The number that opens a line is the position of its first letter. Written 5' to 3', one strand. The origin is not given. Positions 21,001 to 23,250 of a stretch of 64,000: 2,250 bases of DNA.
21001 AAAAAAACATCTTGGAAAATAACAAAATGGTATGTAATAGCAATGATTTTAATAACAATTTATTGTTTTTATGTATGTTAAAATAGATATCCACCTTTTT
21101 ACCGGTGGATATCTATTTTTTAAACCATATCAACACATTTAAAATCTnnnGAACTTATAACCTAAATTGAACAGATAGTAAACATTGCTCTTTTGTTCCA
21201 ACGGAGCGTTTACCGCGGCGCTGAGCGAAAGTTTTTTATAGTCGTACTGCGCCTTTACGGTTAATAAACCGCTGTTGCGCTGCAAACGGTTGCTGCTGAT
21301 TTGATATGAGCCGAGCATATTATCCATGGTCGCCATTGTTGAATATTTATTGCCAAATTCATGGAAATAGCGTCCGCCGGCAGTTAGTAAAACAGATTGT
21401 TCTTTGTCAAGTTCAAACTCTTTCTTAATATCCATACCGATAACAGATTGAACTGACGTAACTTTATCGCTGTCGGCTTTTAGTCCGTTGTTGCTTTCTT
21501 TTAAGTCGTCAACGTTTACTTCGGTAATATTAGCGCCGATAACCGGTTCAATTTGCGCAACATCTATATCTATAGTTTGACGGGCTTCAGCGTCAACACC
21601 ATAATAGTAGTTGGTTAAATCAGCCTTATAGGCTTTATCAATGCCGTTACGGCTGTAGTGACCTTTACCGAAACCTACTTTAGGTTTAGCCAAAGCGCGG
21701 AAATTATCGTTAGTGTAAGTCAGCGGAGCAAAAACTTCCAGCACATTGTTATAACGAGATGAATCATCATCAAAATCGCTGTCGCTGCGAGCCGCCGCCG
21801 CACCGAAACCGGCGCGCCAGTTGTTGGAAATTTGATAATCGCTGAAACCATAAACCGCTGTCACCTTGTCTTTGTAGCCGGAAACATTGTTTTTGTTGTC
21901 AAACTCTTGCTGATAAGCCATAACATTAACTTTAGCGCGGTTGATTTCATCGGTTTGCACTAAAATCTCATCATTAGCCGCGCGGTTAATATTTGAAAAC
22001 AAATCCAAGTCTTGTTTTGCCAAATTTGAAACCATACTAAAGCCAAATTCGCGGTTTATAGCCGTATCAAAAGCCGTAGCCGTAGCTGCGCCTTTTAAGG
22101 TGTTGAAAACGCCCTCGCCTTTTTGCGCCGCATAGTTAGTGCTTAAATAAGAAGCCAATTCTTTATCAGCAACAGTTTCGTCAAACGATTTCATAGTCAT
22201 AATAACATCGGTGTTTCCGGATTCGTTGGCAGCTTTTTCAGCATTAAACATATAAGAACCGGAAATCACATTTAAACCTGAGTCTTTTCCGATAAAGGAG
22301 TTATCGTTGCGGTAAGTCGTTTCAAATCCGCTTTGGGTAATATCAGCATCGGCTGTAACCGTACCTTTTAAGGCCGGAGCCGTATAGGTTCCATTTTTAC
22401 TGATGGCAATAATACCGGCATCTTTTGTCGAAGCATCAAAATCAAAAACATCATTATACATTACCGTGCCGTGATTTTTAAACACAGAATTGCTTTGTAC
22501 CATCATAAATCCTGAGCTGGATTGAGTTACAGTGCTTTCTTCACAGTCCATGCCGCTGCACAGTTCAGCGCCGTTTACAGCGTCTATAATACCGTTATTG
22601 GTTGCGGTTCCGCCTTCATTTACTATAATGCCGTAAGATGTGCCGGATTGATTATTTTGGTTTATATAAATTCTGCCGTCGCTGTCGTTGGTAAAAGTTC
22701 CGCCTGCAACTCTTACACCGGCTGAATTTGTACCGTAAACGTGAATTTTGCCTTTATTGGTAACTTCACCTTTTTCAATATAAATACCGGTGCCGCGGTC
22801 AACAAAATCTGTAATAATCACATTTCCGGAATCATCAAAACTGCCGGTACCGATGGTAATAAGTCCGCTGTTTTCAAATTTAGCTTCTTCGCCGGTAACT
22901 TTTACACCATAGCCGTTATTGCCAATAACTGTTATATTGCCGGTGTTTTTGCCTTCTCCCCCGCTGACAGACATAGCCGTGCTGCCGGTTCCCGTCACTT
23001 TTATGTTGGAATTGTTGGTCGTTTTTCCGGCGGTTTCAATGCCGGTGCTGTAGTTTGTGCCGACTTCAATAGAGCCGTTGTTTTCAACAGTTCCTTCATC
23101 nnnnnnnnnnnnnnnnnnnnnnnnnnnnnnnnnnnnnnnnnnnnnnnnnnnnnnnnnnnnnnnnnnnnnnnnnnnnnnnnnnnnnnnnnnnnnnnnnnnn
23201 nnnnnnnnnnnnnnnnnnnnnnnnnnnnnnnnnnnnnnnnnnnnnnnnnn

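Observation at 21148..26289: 5.1-kb autotransporter whose N-terminus has an ankyrin-like repeat and an internal hydrophobic, poly-Gly stretch before the passenger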

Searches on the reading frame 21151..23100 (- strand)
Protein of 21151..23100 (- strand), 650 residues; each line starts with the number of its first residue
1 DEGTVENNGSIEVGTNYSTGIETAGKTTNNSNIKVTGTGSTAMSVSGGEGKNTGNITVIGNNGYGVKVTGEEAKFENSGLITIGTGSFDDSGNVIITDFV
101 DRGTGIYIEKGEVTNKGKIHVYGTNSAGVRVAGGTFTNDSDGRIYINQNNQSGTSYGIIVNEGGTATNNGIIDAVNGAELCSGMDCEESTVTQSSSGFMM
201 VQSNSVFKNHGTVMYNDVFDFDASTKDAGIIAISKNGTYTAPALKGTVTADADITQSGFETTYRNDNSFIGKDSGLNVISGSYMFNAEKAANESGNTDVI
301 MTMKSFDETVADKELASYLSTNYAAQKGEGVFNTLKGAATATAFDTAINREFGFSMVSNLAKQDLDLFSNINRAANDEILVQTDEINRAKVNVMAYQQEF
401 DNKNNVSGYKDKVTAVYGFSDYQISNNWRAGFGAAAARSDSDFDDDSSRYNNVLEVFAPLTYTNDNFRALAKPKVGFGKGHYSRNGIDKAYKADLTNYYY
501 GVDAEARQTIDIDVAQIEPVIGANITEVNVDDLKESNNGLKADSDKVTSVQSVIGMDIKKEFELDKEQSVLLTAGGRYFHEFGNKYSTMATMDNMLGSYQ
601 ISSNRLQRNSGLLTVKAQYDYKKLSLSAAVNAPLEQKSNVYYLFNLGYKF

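Call 51: predict_structure(alignment_id=A3)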
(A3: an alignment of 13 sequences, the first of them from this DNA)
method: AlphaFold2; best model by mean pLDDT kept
length: 650 residues; sequences in the alignment: 13
mean_pLDDT: 87.3   pTM: 0.78
mean pLDDT of the five models: 87.3, 87.0, 86.8, 83.4, 80.5
residues with pLDDT >= 90: 392; 70-90: 205; 50-70: 29; < 50: 24
segments of 3 or more residues with pLDDT < 50: 91-93, 177-196
pLDDT, mean of each block of 10 residues (from residue 1): 85 94 90 94 94 94 93 95 73 61 91 95 83 95 80 72 94 61 31 50 92 88 87 96 94 94 96 94 96 93 95 93 94 93 92 86 82 89 86 90 80 93 91 94 89 94 92 94 89 91 94 89 89 88 83 93 89 92 79 89 73 92 92 77 90
secondary structure, 60 per line:
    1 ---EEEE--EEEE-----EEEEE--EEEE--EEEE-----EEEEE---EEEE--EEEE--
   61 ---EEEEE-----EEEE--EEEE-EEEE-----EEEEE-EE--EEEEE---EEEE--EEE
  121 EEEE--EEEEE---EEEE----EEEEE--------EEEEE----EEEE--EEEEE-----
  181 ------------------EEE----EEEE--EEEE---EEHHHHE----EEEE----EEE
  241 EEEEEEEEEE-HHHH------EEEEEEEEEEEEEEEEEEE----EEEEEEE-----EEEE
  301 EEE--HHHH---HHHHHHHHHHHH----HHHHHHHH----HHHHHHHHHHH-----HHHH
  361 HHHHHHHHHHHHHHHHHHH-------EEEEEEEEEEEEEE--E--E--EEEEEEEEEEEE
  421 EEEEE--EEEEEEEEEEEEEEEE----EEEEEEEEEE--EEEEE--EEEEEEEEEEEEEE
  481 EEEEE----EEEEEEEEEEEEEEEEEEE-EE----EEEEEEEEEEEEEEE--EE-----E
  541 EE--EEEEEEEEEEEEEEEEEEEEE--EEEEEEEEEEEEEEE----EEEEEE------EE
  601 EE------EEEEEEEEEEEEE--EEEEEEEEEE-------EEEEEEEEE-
elements in order: E4-7 E10-13 E19-23 E26-29 E32-35 E41-45 E49-52 E55-58 E64-68 E74-77 E80-83 E85-88 E94-98 E104-108 E112-115 E118-124 E127-131 E135-138 E143-147 E156-160 E165-168 E171-175 E199-201 E206-209 E212-215 H221-224 E230-233 E238-250 H252-255 E262-280 E285-291 E297-303 H306-309 H313-324 H329-336 H341-351 H357-379 E387-400 E409-425 E428-443 E448-457 E460-464 E467-485 E490-508 E516-530 E540-542 E545-565 E568-582 E587-592 E599-602 E609-621 E624-633 E641-649

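Call 53: fold_search(model_id=the predicted structure, library=pdb)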
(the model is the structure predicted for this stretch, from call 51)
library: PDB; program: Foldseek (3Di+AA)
matches with E <= 10: 853; with E <= 0.001: 171
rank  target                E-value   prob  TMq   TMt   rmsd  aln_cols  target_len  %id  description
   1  3kvn_X                1.6e-13  1.00  0.41  0.42   6.0       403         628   14  Crystal structure of the full-length autotransporter EstA from Pseudomonas aeruginosa (released 2010-01-26)
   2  3kvn_A                2.7e-13  1.00  0.40  0.42   6.3       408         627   15  Crystal structure of the full-length autotransporter EstA from Pseudomonas aeruginosa (released 2010-01-26)
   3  9oqa                  9.4e-12  1.00  0.43  0.45  11.2       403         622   12  Cryo-EM structure of AaaA, a Pseudomonas Aeruginosa autotransporter (released 2025-08-13)
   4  1uyn                  7.5e-11  1.00  0.37  0.80   6.0       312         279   13  Translocator domain of autotransporter NalP from Neisseria meningitidis (released 2004-03-18)
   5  1uyo                  3.1e-09  1.00  0.36  0.80   4.9       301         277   11  Translocator domain of autotransporter NalP from Neisseria meningitidis (released 2004-03-19)
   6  3slt                  3.6e-09  1.00  0.34  0.67   6.1       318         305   15  Pre-cleavage Structure of the Autotransporter EspP - N1023S Mutant (released 2011-11-16)
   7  3slo                  3.8e-09  1.00  0.34  0.67   5.6       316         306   17  Pre-cleavage Structure of the Autotransporter EspP - N1023D mutant (released 2011-11-16)
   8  3slj                  4.3e-09  1.00  0.34  0.68   6.1       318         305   15  Pre-cleavage Structure of the Autotransporter EspP - N1023A mutant (released 2011-11-16)
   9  8bo2_P                4.3e-09  1.00  0.35  0.69   4.5       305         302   17  BAM-EspP complex structure with BamA-S425C/EspP-S1299C mutations in nanodisc (released 2023-04-26)
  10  2qom_A                2.2e-08  1.00  0.31  0.70   5.9       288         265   14  The crystal structure of the E.coli EspP autotransporter Beta-domain. (released 2007-11-13)
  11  3qq2_A                2.7e-08  1.00  0.31  0.73   4.1       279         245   15  Crystal Structure of the Beta Domain of the Bordetella Autotransporter Brka (released 2011-04-13)
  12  3qq2_C                1.1e-07  1.00  0.30  0.70   6.7       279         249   15  Crystal Structure of the Beta Domain of the Bordetella Autotransporter Brka (released 2011-04-13)
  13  3qq2_B                1.3e-07  1.00  0.32  0.77   6.1       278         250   15  Crystal Structure of the Beta Domain of the Bordetella Autotransporter Brka (released 2011-04-13)
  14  3aeh_A                1.3e-07  1.00  0.30  0.66   8.1       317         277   15  Integral membrane domain of autotransporter Hbp (released 2010-07-07)
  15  8spr_F                1.8e-07  1.00  0.33  0.66   5.8       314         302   16  The cryo-EM structure of the EcBAM/EspP(beta1-12) complex (released 2024-05-08)
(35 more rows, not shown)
